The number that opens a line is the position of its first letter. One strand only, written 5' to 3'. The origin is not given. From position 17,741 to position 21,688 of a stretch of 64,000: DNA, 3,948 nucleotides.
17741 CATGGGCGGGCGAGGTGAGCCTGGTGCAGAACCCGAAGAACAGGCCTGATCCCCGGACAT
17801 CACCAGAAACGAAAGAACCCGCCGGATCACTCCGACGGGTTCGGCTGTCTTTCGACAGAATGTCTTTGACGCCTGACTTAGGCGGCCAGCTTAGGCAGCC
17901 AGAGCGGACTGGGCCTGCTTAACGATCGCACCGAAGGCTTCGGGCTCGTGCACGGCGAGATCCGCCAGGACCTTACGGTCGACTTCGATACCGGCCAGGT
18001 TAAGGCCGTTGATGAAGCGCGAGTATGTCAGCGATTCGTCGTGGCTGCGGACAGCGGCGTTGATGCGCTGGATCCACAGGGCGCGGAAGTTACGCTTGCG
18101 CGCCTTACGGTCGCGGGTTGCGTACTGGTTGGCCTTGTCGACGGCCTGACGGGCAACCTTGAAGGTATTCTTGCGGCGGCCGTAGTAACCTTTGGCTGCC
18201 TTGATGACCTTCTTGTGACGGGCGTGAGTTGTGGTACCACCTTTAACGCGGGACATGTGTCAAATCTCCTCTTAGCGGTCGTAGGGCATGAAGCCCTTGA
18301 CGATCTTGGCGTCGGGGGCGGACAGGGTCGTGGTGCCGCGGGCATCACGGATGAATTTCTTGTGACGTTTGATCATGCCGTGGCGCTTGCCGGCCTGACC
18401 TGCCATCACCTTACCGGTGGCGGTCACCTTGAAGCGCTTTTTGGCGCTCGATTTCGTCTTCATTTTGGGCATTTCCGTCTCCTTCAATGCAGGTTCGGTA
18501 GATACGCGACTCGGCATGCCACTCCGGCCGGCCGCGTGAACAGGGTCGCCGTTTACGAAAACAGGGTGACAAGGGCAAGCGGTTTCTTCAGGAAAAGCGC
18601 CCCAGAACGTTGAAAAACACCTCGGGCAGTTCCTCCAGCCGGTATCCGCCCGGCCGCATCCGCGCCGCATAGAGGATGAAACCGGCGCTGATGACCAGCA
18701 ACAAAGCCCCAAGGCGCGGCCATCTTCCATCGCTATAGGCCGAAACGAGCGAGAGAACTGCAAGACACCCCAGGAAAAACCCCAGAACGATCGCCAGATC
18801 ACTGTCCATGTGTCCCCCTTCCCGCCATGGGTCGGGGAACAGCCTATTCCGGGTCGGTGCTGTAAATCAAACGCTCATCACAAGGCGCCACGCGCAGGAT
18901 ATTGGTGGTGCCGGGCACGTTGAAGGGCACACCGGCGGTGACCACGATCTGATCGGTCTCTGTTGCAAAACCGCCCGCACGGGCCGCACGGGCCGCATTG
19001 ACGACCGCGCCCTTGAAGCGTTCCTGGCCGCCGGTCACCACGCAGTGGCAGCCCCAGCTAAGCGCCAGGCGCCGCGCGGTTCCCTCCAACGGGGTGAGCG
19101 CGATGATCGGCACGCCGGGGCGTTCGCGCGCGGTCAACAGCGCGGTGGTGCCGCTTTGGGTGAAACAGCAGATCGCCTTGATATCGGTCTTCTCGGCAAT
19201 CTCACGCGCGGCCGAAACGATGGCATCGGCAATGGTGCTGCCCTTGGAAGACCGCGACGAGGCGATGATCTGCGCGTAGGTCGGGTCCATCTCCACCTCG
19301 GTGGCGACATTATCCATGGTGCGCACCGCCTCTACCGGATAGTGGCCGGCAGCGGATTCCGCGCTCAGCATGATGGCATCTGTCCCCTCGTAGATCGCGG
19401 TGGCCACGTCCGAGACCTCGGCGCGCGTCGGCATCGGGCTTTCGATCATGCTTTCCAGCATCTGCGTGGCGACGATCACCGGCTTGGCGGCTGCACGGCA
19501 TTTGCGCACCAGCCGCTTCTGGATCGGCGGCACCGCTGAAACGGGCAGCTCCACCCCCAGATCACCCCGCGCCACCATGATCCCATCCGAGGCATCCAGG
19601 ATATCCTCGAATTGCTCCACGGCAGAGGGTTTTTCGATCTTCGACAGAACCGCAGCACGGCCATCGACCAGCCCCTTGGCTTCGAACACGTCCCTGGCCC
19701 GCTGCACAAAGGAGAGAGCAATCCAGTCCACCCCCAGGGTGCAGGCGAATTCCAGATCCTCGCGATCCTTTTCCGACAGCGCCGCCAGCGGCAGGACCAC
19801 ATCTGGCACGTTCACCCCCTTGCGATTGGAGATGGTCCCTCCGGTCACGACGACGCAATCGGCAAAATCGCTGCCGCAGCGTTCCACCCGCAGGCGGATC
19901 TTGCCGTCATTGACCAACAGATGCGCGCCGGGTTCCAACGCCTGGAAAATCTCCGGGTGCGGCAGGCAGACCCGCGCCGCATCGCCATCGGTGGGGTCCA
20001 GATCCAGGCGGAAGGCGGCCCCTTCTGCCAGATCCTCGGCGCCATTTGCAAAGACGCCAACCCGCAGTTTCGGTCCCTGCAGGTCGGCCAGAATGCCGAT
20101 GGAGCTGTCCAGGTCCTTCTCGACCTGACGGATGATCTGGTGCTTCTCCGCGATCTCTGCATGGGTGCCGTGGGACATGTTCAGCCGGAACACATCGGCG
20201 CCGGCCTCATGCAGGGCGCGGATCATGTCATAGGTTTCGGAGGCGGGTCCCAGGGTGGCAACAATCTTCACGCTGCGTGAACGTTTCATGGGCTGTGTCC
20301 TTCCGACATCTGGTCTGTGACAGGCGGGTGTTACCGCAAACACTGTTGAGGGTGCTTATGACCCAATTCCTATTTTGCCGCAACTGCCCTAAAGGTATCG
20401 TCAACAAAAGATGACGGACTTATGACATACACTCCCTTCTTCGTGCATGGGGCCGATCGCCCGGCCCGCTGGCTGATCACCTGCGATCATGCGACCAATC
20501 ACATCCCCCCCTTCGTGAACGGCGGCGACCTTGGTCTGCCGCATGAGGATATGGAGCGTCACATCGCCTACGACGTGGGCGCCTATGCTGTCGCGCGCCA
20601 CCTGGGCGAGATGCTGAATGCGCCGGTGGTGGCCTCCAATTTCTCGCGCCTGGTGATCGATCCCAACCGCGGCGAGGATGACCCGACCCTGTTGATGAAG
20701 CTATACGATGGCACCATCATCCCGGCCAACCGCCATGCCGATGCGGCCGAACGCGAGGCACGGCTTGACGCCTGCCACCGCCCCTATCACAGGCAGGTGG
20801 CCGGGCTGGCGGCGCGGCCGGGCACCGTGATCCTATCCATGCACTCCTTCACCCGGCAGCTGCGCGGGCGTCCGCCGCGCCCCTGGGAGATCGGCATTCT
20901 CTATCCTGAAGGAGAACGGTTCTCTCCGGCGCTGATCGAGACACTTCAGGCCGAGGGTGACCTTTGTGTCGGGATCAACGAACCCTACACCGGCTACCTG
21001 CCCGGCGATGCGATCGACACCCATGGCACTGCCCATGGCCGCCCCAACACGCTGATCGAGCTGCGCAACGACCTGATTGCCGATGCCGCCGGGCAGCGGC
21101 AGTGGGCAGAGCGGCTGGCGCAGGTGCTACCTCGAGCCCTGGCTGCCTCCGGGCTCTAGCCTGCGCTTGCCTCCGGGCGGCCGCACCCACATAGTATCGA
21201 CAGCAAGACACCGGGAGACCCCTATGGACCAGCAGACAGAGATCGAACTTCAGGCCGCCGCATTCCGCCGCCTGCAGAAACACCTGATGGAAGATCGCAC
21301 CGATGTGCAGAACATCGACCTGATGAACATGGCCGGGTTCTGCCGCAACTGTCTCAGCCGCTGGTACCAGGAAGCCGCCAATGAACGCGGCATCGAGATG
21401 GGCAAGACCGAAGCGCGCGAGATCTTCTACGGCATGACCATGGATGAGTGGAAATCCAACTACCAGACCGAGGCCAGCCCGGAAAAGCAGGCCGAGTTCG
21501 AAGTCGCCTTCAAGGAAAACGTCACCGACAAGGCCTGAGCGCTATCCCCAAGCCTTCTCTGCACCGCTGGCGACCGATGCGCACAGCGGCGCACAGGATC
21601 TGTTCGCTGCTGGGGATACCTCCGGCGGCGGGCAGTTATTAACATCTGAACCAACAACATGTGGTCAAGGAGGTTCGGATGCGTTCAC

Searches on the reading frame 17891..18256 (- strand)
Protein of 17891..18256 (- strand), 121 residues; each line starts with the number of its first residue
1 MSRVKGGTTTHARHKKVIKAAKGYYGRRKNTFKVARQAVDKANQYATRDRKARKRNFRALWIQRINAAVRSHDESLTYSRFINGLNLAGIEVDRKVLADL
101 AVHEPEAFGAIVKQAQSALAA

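Call 85: find_encoding_contigs(protein=window:17891-18256:-, flank=5000, max_places=10)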
Protein window:17891-18256:- (121 aa): 23 contigs read that carry it; 10 places shown.
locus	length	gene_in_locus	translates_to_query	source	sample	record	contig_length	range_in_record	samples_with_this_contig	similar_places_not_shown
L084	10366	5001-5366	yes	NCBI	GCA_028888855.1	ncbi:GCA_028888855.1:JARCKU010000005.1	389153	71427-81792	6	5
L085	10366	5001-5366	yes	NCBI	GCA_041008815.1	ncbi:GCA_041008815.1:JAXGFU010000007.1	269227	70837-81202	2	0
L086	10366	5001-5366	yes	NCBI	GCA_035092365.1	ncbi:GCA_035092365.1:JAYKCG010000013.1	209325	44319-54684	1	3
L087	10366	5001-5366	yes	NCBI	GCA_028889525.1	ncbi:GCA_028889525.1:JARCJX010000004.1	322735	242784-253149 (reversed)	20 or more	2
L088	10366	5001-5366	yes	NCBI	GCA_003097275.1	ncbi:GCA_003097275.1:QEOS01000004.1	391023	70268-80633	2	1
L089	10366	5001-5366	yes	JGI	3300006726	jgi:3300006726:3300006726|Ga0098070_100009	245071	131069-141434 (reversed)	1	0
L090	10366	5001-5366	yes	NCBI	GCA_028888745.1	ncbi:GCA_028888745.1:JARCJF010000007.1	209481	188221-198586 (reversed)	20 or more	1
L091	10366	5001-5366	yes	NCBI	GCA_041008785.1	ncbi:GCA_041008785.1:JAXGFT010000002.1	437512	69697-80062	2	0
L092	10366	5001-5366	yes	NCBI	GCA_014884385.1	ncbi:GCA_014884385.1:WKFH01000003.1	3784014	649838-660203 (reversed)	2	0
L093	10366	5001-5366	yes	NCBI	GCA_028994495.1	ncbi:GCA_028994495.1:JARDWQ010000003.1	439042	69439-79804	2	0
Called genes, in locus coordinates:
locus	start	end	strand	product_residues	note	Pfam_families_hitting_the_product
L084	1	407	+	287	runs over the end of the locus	PF01063:Aminotran_4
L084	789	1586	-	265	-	PF02900:LigB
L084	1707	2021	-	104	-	PF06844:DUF1244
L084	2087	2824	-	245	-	PF05013:FGase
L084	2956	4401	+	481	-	PF00224:PK, PF02887:PK_C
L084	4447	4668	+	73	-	-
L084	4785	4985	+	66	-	PF01632:Ribosomal_L35p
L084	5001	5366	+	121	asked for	PF00453:Ribosomal_L20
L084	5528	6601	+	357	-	PF02912:Phe_tRNA-synt_N, PF01409:tRNA-synt_2d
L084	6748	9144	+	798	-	PF01588:tRNA_bind, PF03483:B3_4, PF03484:B5, PF17759:tRNA_synthFbeta, PF03147:FDX-ACB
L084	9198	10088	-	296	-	PF00126:HTH_1, PF03466:LysR_substrate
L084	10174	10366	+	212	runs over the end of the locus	PF02353:CMAS (weak), PF13489:Methyltransf_23, PF01209:Ubie_methyltran, PF06325:PrmA (weak), PF13847:Methyltransf_31, PF08241:Methyltransf_11, PF08242:Methyltransf_12, PF13649:Methyltransf_25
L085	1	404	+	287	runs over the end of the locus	PF01063:Aminotran_4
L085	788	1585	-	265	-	PF02900:LigB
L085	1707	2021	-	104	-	PF06844:DUF1244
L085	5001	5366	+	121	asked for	PF00453:Ribosomal_L20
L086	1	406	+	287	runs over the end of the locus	PF01063:Aminotran_4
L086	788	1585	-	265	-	PF02900:LigB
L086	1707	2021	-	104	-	PF06844:DUF1244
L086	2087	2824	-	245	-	PF05013:FGase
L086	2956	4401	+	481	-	PF00224:PK, PF02887:PK_C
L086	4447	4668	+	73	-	-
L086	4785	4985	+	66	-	PF01632:Ribosomal_L35p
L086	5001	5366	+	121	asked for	PF00453:Ribosomal_L20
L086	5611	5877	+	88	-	-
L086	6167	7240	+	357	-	PF02912:Phe_tRNA-synt_N, PF01409:tRNA-synt_2d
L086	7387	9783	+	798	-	PF01588:tRNA_bind, PF03483:B3_4, PF03484:B5, PF17759:tRNA_synthFbeta, PF03147:FDX-ACB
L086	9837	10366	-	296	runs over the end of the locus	PF00126:HTH_1, PF03466:LysR_substrate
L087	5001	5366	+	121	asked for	PF00453:Ribosomal_L20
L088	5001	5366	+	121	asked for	PF00453:Ribosomal_L20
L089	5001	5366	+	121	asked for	PF00453:Ribosomal_L20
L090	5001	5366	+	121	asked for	PF00453:Ribosomal_L20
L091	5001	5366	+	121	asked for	PF00453:Ribosomal_L20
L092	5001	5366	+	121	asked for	PF00453:Ribosomal_L20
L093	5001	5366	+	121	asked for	PF00453:Ribosomal_L20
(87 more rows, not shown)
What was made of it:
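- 17891..18256 (-): rplT (L20), convergent neighbour (context). PF00453 on the called gene (call 85).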

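Call 88: search_protein_families(library=pfam, proteins=[L086:5611-5877:+], max_evalue=0.001)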
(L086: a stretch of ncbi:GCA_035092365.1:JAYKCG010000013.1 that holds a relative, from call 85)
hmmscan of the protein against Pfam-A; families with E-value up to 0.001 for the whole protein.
L086:5611-5877:+ (88 aa): 0 families

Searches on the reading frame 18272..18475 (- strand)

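Call 46: search_protein_families(library=pfam, proteins=[window:18272-18475:-], max_evalue=0.001)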
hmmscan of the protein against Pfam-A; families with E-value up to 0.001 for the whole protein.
window:18272-18475:- (67 aa): 1 family
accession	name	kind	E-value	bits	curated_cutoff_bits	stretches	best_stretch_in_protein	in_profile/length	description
PF01632.24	Ribosomal_L35p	-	1.9e-21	76.7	28.9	1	3-62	1-60/61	Ribosomal protein L35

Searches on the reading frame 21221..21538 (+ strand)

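Call 46: search_protein_families(library=pfam, proteins=[window:21221-21538:+], max_evalue=0.001)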
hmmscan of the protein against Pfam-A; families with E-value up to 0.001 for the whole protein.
window:21221-21538:+ (105 aa): 1 family
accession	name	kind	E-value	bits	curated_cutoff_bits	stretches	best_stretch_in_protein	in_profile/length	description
PF06844.16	DUF1244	-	6.4e-36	122.8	27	1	29-94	1-66/67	Protein of unknown function (DUF1244)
